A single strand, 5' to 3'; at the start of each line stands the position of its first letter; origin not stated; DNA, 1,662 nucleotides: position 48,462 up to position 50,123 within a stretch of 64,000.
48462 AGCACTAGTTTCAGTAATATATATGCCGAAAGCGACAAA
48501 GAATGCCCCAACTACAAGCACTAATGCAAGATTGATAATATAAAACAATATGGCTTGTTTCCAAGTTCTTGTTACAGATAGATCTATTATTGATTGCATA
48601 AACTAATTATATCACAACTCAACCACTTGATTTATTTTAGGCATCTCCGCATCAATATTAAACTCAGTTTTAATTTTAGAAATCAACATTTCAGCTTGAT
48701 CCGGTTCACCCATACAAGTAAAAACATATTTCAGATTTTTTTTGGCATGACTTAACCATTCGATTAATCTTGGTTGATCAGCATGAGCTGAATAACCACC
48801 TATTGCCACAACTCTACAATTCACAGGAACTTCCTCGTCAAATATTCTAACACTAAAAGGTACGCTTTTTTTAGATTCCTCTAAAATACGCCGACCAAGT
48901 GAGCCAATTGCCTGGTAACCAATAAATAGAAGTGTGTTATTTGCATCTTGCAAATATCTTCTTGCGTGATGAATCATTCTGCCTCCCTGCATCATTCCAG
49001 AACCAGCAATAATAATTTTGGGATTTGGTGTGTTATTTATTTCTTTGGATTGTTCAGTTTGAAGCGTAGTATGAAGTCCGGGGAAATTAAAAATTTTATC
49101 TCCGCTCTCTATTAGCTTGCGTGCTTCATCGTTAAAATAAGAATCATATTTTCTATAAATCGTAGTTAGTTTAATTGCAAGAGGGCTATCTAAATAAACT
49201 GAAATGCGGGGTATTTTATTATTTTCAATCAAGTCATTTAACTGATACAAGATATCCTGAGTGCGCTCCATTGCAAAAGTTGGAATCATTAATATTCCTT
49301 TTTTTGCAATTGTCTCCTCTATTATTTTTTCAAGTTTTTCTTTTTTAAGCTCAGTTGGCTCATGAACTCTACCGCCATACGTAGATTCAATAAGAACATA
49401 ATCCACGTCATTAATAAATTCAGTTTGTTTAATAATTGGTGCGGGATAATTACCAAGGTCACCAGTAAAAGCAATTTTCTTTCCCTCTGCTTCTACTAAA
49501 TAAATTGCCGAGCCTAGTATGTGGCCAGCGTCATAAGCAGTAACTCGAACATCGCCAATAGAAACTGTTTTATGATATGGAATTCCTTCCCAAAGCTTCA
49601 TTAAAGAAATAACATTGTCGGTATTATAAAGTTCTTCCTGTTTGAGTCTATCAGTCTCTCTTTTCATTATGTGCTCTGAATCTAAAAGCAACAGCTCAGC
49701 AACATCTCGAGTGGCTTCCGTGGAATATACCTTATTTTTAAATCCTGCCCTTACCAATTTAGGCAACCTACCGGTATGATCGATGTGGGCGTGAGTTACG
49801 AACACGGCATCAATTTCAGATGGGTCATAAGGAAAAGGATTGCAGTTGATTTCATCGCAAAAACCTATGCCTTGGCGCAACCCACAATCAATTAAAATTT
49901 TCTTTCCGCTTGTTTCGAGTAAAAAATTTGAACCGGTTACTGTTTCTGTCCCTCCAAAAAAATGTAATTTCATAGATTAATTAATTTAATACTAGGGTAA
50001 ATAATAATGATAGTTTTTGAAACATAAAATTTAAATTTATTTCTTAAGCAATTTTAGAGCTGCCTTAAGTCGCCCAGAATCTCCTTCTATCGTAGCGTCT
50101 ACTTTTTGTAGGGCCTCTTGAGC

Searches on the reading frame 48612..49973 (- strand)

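Call 14: search_protein_families(library=pfam, proteins=[window:48612-49973:-], max_evalue=0.001)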
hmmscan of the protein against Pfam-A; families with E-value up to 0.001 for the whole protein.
window:48612-49973:- (453 aa): 6 families
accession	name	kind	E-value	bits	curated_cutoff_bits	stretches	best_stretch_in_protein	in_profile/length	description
PF10996.14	Beta-Casp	-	6e-38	130.5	27.7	1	238-363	1-120/120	Beta-Casp domain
PF00753.33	Lactamase_B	-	1.2e-13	51.9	22.7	1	14-175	6-152/196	Metallo-beta-lactamase superfamily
PF12706.13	Lactamase_B_2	-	3e-13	50.3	27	1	25-199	2-166/200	Beta-lactamase superfamily domain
PF16661.11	Lactamase_B_6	-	7.9e-12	45.4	27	1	18-172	1-161/193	Metallo-beta-lactamase superfamily domain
PF07521.17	RMMBL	-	1.8e-11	44.3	21.6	1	381-445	1-63/63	Zn-dependent metallo-hydrolase RNA specificity domain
PF13483.12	Lactamase_B_3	-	3.5e-06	27.5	24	1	14-195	7-131/160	Beta-lactamase superfamily domain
